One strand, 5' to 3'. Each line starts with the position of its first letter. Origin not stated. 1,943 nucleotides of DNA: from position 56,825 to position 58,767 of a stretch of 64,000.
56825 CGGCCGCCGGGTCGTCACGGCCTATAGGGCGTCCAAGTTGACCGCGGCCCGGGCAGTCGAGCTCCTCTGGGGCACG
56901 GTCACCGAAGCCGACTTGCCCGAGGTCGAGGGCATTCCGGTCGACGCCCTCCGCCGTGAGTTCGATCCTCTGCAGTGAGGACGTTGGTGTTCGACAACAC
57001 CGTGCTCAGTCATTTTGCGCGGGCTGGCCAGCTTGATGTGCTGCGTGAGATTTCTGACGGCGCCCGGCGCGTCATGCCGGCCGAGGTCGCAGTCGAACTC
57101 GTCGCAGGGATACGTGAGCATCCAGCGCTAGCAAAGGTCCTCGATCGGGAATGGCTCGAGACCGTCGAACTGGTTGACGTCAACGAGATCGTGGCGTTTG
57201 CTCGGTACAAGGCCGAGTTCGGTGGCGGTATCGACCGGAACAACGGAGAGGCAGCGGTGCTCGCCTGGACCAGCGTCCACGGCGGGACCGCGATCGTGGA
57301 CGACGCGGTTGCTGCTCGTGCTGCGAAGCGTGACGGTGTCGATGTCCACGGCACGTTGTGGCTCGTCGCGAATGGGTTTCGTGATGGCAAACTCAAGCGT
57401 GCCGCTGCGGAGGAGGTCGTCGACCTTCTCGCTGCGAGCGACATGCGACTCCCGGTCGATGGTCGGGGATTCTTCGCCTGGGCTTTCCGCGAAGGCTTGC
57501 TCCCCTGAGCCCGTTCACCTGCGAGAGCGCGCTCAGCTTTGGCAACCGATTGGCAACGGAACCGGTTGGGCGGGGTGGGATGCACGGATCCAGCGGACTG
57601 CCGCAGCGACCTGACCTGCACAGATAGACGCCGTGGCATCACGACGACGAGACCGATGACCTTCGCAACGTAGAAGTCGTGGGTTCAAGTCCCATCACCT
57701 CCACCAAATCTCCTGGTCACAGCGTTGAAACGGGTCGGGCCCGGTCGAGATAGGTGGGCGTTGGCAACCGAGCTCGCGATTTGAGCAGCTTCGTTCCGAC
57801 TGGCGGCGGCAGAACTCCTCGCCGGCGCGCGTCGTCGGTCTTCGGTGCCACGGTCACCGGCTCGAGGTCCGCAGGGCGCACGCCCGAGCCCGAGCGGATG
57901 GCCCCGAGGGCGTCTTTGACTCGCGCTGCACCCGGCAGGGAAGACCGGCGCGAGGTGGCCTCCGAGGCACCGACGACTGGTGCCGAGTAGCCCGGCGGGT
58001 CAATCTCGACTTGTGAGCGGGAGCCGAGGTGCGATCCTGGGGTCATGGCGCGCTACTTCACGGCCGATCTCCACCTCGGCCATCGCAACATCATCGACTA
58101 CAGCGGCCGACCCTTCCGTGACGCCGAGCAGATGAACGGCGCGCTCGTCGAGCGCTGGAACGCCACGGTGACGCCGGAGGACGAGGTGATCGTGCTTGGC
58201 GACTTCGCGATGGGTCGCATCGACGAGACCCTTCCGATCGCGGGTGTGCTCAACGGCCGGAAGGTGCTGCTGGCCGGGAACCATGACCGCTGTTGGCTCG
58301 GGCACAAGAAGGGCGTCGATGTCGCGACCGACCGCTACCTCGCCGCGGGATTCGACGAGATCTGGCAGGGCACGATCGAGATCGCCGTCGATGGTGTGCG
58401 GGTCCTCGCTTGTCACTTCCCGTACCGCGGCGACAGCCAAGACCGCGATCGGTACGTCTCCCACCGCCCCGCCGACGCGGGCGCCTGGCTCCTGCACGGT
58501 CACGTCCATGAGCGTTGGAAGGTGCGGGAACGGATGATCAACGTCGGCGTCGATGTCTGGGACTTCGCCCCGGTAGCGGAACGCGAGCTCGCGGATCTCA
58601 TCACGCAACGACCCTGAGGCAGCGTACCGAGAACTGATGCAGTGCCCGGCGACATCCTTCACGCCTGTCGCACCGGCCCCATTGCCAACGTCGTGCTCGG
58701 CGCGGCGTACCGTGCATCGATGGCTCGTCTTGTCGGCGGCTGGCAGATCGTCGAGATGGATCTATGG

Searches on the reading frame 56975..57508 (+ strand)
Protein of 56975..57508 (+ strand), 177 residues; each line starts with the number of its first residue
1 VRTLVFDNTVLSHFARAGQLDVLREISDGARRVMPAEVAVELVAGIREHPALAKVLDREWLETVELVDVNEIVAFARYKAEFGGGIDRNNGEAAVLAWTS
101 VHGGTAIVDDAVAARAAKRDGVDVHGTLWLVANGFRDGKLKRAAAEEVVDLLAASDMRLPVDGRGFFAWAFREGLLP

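Call 5: search_protein_families(library=pfam, proteins=[window:56975-57508:+], max_evalue=0.01)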
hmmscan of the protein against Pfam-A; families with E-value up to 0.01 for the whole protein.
window:56975-57508:+ (177 aa): 1 family
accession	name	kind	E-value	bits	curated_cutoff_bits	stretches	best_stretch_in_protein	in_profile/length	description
PF11848.13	DUF3368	-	0.0018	18.5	27.3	1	124-160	1-35/46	Domain of unknown function (DUF3368)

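Call 6: search_protein_families(library=padloc, proteins=[window:56975-57508:+], max_evalue=0.01)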
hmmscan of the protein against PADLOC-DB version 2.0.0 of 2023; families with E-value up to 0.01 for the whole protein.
window:56975-57508:+ (177 aa): 5 families
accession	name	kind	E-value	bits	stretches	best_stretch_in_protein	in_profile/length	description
PDLC05070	PDC-S70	-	8.3e-13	46.8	1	3-158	4-146/161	-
PDLC05071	PDC-S70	-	4.3e-12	44.4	1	1-159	1-145/161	-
PDLC05073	PDC-S70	-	4.3e-09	34.5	1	3-135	2-124/162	-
PDLC05068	PDC-S70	-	6.4e-07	28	1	3-129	2-118/125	-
PDLC05074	PDC-S70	-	0.0011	17.1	1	41-130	4-85/127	-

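Call 7: search_protein_families(library=ncbifam, proteins=[window:56975-57508:+], max_evalue=0.01)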
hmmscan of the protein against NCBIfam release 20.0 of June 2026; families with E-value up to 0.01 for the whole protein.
window:56975-57508:+ (177 aa): 0 families

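Call 32: find_homologous_proteins(query=window:56975-57508:+, max_evalue=0.001)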
Query window:56975-57508:+ (177 aa): 308 proteins with E <= 0.001 among 1331 candidates; the best 120 are listed.
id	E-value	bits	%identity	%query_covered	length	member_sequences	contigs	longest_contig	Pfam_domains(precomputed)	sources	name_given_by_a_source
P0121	1.6e-105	368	99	98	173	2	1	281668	PF11848.14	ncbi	-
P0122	1.0e-78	281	72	100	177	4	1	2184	PF11848.14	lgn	-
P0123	2.8e-78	280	72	100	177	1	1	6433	PF11848.14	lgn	-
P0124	1.0e-74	268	69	100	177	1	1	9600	PF11848.14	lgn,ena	-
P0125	1.1e-73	265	71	100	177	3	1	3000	PF11848.14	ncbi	ncbi:hypothetical protein BH24ACT7_BH24ACT7_26380 [soil metagenome]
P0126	1.3e-72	261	67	100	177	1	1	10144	PF11848.14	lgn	-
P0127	3.5e-72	260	67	100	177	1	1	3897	PF11848.14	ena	-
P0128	5.1e-71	256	67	100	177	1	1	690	PF11848.14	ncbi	-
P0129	6.9e-70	252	65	100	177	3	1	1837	PF11848.14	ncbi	-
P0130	7.7e-70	252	66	99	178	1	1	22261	PF11848.14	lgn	-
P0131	1.7e-69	251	64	100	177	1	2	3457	PF11848.14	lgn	-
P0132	4.6e-69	250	64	100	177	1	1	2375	PF11848.14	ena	-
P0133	2.3e-68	247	67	100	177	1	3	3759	PF11848.14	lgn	-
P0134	6.4e-68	246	63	98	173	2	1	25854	PF11848.14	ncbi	ncbi:hypothetical protein BH23ACT9_BH23ACT9_26940 [soil metagenome]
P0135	6.7e-68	246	65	99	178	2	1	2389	PF11848.14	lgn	-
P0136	8.2e-68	246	65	98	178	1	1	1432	PF11848.14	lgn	-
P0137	1.1e-67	245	66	100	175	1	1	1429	PF11848.14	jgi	jgi:predicted nucleic acid-binding protein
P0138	1.4e-67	245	63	100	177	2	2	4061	PF11848.14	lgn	-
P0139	1.8e-67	244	66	99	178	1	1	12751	PF11848.14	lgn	-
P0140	1.8e-67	244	66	98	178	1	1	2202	PF11848.14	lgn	-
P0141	2.0e-67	244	63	100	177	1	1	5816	PF11848.14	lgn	-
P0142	3.7e-67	243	64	99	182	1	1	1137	PF11848.14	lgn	-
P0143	3.8e-67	243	66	100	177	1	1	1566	PF11848.14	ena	-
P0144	6.7e-67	243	64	98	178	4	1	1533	PF11848.14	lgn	-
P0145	7.1e-67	243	66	98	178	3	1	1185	PF11848.14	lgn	-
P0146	7.4e-67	242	64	98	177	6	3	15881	PF11848.14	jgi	-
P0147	7.6e-67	242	65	99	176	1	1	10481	PF11848.14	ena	-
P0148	8.1e-67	242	64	98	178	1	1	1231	PF11848.14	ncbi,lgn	-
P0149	9.6e-67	242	63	100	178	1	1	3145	PF11848.14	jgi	jgi:predicted nucleic acid-binding protein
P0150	1.2e-66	242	64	98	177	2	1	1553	PF11848.14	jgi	jgi:predicted nucleic acid-binding protein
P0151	1.3e-66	242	65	99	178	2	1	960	PF11848.14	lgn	-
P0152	1.6e-66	241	66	99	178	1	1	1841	PF11848.14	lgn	-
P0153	1.6e-66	241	63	98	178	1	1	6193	PF11848.14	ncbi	-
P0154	1.9e-66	241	63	99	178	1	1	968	PF11848.14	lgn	-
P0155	2.7e-66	241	63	100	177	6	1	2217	PF11848.14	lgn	-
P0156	2.7e-66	241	65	100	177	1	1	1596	PF11848.14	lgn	-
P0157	3.2e-66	240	60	100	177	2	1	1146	PF11848.14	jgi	-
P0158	4.1e-66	240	63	100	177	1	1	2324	PF11848.14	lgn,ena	-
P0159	4.1e-66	240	66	98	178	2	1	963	PF11848.14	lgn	-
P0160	4.4e-66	240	64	98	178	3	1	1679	PF11848.14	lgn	-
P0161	4.9e-66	240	64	98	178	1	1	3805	PF11848.14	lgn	-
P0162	5.0e-66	240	60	98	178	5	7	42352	PF11848.14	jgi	jgi:predicted nucleic acid-binding protein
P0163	5.3e-66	240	65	99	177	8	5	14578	PF11848.14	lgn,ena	-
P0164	5.4e-66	240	59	98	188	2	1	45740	PF11848.14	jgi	jgi:predicted nucleic acid-binding protein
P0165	5.7e-66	240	63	99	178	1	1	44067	PF11848.14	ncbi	ncbi:MAG: hypothetical protein ACT4PX_05050 [Actinomycetota bacterium]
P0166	5.8e-66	240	64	98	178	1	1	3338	PF11848.14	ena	-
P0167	7.2e-66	239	64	98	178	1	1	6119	PF11848.14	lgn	-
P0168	1.0e-65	239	65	99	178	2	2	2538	PF11848.14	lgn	-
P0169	1.5e-65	238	64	98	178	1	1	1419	PF11848.14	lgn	-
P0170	1.6e-65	238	64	98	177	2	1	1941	PF11848.14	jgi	jgi:predicted nucleic acid-binding protein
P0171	1.7e-65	238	64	98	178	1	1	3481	PF11848.14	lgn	-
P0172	1.8e-65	238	61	98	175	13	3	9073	PF11848.14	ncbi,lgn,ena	-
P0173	1.8e-65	238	63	98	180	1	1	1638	PF11848.14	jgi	jgi:predicted nucleic acid-binding protein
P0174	1.9e-65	238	63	99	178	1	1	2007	PF11848.14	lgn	-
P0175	2.2e-65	238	62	100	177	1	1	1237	PF11848.14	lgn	-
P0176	3.8e-65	237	60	98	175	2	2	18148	PF11848.14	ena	-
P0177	4.6e-65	237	60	100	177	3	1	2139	PF11848.14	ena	-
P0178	4.7e-65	237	63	98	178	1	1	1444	PF11848.14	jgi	-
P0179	4.8e-65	237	61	99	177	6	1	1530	PF11848.14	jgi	-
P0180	7.7e-65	236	64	98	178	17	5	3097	PF11848.14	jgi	jgi:predicted nucleic acid-binding protein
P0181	7.9e-65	236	64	99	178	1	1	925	PF11848.14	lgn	-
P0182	8.9e-65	236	62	100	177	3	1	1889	PF11848.14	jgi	jgi:predicted nucleic acid-binding protein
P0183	1.1e-64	235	61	98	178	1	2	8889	PF11848.14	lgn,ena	-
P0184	1.1e-64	235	62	100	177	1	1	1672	PF11848.14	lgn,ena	-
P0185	1.3e-64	235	62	98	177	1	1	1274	PF11848.14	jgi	jgi:predicted nucleic acid-binding protein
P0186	1.5e-64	235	61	99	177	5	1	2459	PF11848.14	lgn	-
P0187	1.8e-64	235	61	100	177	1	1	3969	PF11848.14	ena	-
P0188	1.8e-64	235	64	98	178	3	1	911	PF11848.14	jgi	jgi:predicted nucleic acid-binding protein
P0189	1.9e-64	235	65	99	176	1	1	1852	PF11848.14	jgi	-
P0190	2.3e-64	234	61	98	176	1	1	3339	PF11848.14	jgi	jgi:predicted nucleic acid-binding protein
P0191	2.5e-64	234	60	99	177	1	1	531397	PF11848.14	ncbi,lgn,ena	-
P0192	3.1e-64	234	63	98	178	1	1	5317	PF11848.14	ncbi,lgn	-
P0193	3.3e-64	234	62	99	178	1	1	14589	PF11848.14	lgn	-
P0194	3.4e-64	234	63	100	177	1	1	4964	PF11848.14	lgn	-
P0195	3.6e-64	234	60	100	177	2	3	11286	PF11848.14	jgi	jgi:predicted nucleic acid-binding protein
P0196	4.3e-64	233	64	98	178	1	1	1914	PF11848.14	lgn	-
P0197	4.4e-64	233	63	99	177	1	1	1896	PF11848.14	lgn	-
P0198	5.0e-64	233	62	99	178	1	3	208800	PF11848.14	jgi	jgi:predicted nucleic acid-binding protein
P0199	5.2e-64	233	60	100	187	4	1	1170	PF11848.14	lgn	-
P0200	5.2e-64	233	62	100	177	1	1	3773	PF11848.14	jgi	jgi:predicted nucleic acid-binding protein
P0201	5.3e-64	233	59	98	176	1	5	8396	PF11848.14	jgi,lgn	-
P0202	5.6e-64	233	60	100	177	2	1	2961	PF11848.14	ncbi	-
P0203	5.6e-64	233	62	99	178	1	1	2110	PF11848.14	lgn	-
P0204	5.8e-64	233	61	98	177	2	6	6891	PF11848.14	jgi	jgi:predicted nucleic acid-binding protein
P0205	5.9e-64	233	63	98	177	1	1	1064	PF11848.14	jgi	jgi:predicted nucleic acid-binding protein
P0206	7.0e-64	233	62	98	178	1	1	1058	PF11848.14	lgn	-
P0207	9.4e-64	232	61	99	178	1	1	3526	PF11848.14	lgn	-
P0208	1.3e-63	232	61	99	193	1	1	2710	PF11848.14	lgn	-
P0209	1.4e-63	232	63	98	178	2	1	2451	PF11848.14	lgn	-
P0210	1.7e-63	232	61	100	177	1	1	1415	PF11848.14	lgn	-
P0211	1.9e-63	231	60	100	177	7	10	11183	PF11848.14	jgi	-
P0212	2.0e-63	231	61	98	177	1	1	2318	PF11848.14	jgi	jgi:predicted nucleic acid-binding protein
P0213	2.2e-63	231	63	98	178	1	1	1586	PF11848.14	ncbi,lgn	-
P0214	2.5e-63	231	63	98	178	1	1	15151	PF11848.14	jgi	jgi:predicted nucleic acid-binding protein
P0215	3.8e-63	230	61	98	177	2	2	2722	PF11848.14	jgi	-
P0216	5.2e-63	230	62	98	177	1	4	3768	PF11848.14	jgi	jgi:predicted nucleic acid-binding protein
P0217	5.7e-63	230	60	100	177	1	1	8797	PF11848.14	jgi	jgi:predicted nucleic acid-binding protein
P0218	5.8e-63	230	60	98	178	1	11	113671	PF11848.14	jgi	jgi:predicted nucleic acid-binding protein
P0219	7.3e-63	229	62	98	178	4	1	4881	PF11848.14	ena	-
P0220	7.6e-63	229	59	100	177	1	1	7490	PF11848.14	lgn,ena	-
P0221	1.0e-62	229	61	100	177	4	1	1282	PF11848.14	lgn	-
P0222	1.2e-62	229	60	98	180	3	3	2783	PF11848.14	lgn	-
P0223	1.4e-62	229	60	98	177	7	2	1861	PF11848.14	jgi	jgi:predicted nucleic acid-binding protein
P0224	1.6e-62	228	60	100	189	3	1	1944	PF11848.14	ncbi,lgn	-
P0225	1.6e-62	228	60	100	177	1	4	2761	PF11848.14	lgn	-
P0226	3.0e-62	227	60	98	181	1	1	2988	PF11848.14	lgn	-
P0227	3.0e-62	227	60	100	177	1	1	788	PF11848.14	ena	-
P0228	3.4e-62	227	60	100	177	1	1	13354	PF11848.14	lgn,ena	-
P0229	3.4e-62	227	60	100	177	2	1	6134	PF11848.14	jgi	jgi:predicted nucleic acid-binding protein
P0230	6.6e-62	226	60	99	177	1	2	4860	PF11848.14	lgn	-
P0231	1.0e-61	226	59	100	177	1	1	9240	PF11848.14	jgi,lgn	jgi:predicted nucleic acid-binding protein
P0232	1.1e-61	226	62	98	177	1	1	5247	PF11848.14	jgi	jgi:predicted nucleic acid-binding protein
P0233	1.1e-61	226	60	98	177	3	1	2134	PF11848.14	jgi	jgi:predicted nucleic acid-binding protein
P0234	1.3e-61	225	67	88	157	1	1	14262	PF11848.14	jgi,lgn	jgi:predicted nucleic acid-binding protein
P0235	1.5e-61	225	59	100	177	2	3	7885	PF11848.14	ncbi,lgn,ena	-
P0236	1.6e-61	225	59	100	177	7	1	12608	PF11848.14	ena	-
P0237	1.8e-61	225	61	98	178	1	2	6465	PF11848.14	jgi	jgi:predicted nucleic acid-binding protein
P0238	2.5e-61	224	64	98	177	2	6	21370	PF11848.14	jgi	jgi:predicted nucleic acid-binding protein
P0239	3.6e-61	224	60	99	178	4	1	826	PF11848.14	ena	-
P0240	4.7e-61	224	59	99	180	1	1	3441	PF11848.14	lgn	-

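Call 33: find_encoding_contigs(protein=P0121, flank=10000, max_places=4)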
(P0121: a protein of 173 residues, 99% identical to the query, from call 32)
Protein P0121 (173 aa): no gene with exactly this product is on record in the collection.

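Call 34: find_encoding_contigs(protein=P0165, flank=6000, max_places=4)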
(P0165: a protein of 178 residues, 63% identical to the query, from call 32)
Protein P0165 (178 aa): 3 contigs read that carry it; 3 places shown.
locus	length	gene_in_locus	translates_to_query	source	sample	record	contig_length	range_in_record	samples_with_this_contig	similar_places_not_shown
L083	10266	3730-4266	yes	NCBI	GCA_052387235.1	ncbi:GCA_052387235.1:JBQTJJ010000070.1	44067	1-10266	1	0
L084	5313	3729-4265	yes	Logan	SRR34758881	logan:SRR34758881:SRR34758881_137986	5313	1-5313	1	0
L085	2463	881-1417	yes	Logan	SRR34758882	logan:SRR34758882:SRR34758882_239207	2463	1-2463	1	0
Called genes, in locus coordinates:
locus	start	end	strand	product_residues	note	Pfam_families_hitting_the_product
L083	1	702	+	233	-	PF00589:Phage_integrase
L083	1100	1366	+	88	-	-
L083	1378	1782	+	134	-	PF01850:PIN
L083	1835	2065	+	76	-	-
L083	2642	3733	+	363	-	PF01381:HTH_3, PF12844:HTH_19, PF13560:HTH_31, PF06114:Peptidase_M78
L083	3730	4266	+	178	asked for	PF11848:DUF3368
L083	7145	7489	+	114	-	-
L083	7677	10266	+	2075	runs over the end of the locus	PF00069:Pkinase, PF07714:PK_Tyr_Ser-Thr, PF13191:AAA_16, PF13424:TPR_12 (weak), PF01590:GAF, PF00990:GGDEF, PF00563:EAL, PF00072:Response_reg, +3 more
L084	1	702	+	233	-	PF00589:Phage_integrase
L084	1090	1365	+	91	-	-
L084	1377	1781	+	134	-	PF01850:PIN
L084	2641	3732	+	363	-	PF01381:HTH_3, PF12844:HTH_19, PF13560:HTH_31, PF06114:Peptidase_M78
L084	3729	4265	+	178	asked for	PF11848:DUF3368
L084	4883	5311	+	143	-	?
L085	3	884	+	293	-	?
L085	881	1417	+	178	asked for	PF11848:DUF3368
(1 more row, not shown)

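Call 35: find_encoding_contigs(protein=P0191, flank=6000, max_places=4)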
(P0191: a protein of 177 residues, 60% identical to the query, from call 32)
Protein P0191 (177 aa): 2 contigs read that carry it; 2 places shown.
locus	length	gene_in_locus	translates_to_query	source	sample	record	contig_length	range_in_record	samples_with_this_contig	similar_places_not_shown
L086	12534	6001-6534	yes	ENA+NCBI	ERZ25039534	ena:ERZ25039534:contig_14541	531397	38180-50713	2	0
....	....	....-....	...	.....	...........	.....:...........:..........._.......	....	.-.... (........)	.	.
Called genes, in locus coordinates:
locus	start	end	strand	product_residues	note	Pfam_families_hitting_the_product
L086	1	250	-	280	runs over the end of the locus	-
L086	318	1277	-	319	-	PF13088:BNR_2 (weak)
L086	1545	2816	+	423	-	-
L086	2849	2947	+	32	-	-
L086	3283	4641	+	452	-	PF01145:Band_7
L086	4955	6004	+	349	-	PF01381:HTH_3, PF06114:Peptidase_M78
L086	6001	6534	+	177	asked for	PF11848:DUF3368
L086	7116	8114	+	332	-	PF00005:ABC_tran, PF13304:AAA_21 (weak)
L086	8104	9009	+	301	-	PF12698:ABC2_membrane_3 (weak)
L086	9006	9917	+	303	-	PF00005:ABC_tran, PF13304:AAA_21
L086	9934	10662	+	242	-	PF12730:ABC2_membrane_4 (weak), PF12679:ABC2_membrane_2 (weak)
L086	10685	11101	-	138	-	-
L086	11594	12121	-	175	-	PF12973:Cupin_7 (weak), PF07883:Cupin_2, PF02311:AraC_binding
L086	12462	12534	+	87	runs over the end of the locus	PF07366:SnoaL, PF12680:SnoaL_2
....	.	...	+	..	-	?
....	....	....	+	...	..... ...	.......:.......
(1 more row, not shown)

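Call 37: find_related_loci(query=A2, collection=metagenome_contigs, flank=8000)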
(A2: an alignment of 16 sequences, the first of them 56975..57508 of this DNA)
Query A2 (177 aa) in metagenome_contigs; peptide patterns used: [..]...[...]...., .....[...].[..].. (x = any residue, [..] = any of these).
130 stretches matched a pattern; 113 encode a relative of the query (tblastn E <= 1e-3); the best 80 are kept; 80 distinct loci.
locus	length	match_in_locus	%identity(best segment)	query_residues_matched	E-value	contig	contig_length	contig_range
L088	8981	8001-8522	72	4-177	4e-83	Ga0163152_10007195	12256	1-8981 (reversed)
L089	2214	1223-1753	70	1-177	3e-84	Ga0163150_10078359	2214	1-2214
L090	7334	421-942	66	4-177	4e-73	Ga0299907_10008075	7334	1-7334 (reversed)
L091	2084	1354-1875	64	4-177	3e-73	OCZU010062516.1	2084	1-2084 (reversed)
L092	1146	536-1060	61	3-177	6e-76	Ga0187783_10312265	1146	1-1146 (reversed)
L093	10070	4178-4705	65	1-176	1e-70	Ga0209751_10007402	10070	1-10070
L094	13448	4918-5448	59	1-177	1e-70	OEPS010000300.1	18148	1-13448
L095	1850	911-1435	62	3-177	5e-73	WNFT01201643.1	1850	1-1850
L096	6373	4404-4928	61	3-177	6e-70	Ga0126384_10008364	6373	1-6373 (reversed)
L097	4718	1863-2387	61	3-177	5e-70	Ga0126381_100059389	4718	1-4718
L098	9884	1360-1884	61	3-177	5e-70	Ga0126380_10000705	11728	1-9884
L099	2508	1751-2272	61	4-177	6e-70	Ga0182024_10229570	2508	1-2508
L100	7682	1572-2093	61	4-177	5e-69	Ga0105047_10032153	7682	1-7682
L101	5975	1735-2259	59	3-177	6e-69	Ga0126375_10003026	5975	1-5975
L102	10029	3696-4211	60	6-177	2e-68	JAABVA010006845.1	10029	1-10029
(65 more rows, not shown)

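Call 46: search_solved_structures(query=A2, max_evalue=10)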
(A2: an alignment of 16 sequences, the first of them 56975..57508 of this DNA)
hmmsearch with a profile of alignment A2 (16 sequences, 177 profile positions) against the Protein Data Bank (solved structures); distinct sequences matched with E-value up to 10: 3.
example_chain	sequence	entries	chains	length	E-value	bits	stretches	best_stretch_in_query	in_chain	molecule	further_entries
8fha_A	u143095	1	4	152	0.58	13.2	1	94-140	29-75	Adhesin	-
1eqk_A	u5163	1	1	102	0.59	13.1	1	12-73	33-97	ORYZACYSTATIN-I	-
2vun_A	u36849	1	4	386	0.64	13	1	117-175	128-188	ENAMIDASE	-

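Call 67: predict_structure(alignment_id=A2)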
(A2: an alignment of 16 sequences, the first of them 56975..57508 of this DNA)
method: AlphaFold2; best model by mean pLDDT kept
length: 177 residues; sequences in the alignment: 16
mean_pLDDT: 93.9   pTM: 0.89
mean pLDDT of the five models: 93.9, 92.8, 92.1, 90.3, 85.7
residues with pLDDT >= 90: 157; 70-90: 20; 50-70: 0; < 50: 0
segments of 3 or more residues with pLDDT < 50: none
pLDDT, mean of each block of 10 residues (from residue 1): 94 92 94 97 95 95 98 97 86 98 96 95 96 93 93 85 95 92
secondary structure, 60 per line:
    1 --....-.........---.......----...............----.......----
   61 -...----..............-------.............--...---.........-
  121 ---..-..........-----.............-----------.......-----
elements in order: E3-6 H8-16 H20-26 E31-35 H36-45 H50-56 E62-64 H69-82 H90-102 E105-107 H111-119 H127-136 H142-154 H166-172

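Call 70: fold_search(model_id=the predicted structure, library=pdb)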
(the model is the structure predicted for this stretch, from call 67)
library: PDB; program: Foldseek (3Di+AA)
matches with E <= 10: 786; with E <= 0.001: 4
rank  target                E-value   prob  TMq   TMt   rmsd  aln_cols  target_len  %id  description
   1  1y82_B                4.1e-04  1.00  0.58  0.68   4.1       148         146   13  Conserved hypothetical protein Pfu-367848-001 from Pyrococcus furiosus (released 2005-01-25)
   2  6a7v_G                8.2e-04  1.00  0.52  0.64   4.4       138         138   20  Crystal structure of Mycobacterium tuberculosis VapBC11 toxin-antitoxin complex (released 2018-10-10)
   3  5h4g_A                9.2e-04  1.00  0.58  0.69   3.7       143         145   12  Structure of PIN-domain protein (VapC4 toxin) from Pyrococcus horikoshii determined at 1.77 A resolution (released 2016-11-23)
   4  1ye5_A                9.7e-04  1.00  0.54  0.65   3.6       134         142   12  Crystal structure of hypothetical protein of unknown function from pyrococcus horikoshii OT3 (released 2005-05-17)
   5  8rdd                  1.0e-03  1.00  0.45  0.48   6.1       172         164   13  Crystal structure of Saccharomyces cerevisiae Nmd4 protein involved in nonsense mediated mRNA decay (released 2024-08-14)
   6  1y82_A                1.1e-03  1.00  0.58  0.67   4.0       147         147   13  Conserved hypothetical protein Pfu-367848-001 from Pyrococcus furiosus (released 2005-01-25)
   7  1o4w                  1.2e-03  1.00  0.47  0.63   4.1       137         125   21  CRYSTAL STRUCTURE OF a PIN (PILT N-TERMINUS) DOMAIN CONTAINING PROTEIN (AF0591) FROM ARCHAEOGLOBUS FULGIDUS AT 1.90 A RE (released 2003-07-29)
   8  1v96_A                1.6e-03  1.00  0.59  0.70   3.8       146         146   12  Crystal structure of hypothetical protein of unknown function from pyrococcus horikoshii OT3 (released 2005-02-01)
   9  6a7v_C                1.8e-03  1.00  0.49  0.60   4.7       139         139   21  Crystal structure of Mycobacterium tuberculosis VapBC11 toxin-antitoxin complex (released 2018-10-10)
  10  5h4g_B                2.4e-03  1.00  0.61  0.75   3.5       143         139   12  Structure of PIN-domain protein (VapC4 toxin) from Pyrococcus horikoshii determined at 1.77 A resolution (released 2016-11-23)
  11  1ye5_B                2.7e-03  1.00  0.59  0.69   3.9       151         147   12  Crystal structure of hypothetical protein of unknown function from pyrococcus horikoshii OT3 (released 2005-05-17)
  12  6a7v_A                2.9e-03  1.00  0.49  0.61   4.7       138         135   21  Crystal structure of Mycobacterium tuberculosis VapBC11 toxin-antitoxin complex (released 2018-10-10)
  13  1y82_D                3.1e-03  1.00  0.51  0.63   4.9       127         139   14  Conserved hypothetical protein Pfu-367848-001 from Pyrococcus furiosus (released 2005-01-25)
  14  3zvk_C                3.1e-03  1.00  0.50  0.64   3.5       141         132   11  Crystal structure of VapBC2 from Rickettsia felis bound to a DNA fragment from their promoter (released 2011-12-14)
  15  8kda_A                3.1e-03  1.00  0.44  0.42   9.0       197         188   12  Cryo-EM structure of Hydrogenobacter thermophilus minimal protein-only RNase P (HARP) in complex with pre-tRNAs (released 2024-08-14)
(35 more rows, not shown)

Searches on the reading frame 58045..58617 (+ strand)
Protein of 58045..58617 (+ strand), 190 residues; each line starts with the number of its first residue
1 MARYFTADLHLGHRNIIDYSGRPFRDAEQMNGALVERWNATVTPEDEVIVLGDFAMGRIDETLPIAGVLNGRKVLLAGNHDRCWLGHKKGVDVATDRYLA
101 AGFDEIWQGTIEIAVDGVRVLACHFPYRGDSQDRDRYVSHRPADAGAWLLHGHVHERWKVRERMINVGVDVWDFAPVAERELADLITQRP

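Call 62: search_protein_families(library=pfam, proteins=[window:58045-58617:+], max_evalue=0.01)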
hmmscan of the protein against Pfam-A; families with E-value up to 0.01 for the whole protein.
window:58045-58617:+ (190 aa): 1 family
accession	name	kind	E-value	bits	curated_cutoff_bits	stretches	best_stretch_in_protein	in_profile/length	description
PF00149.33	Metallophos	-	0.0015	19.4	21.5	0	5-156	5-190/191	Calcineurin-like phosphoesterase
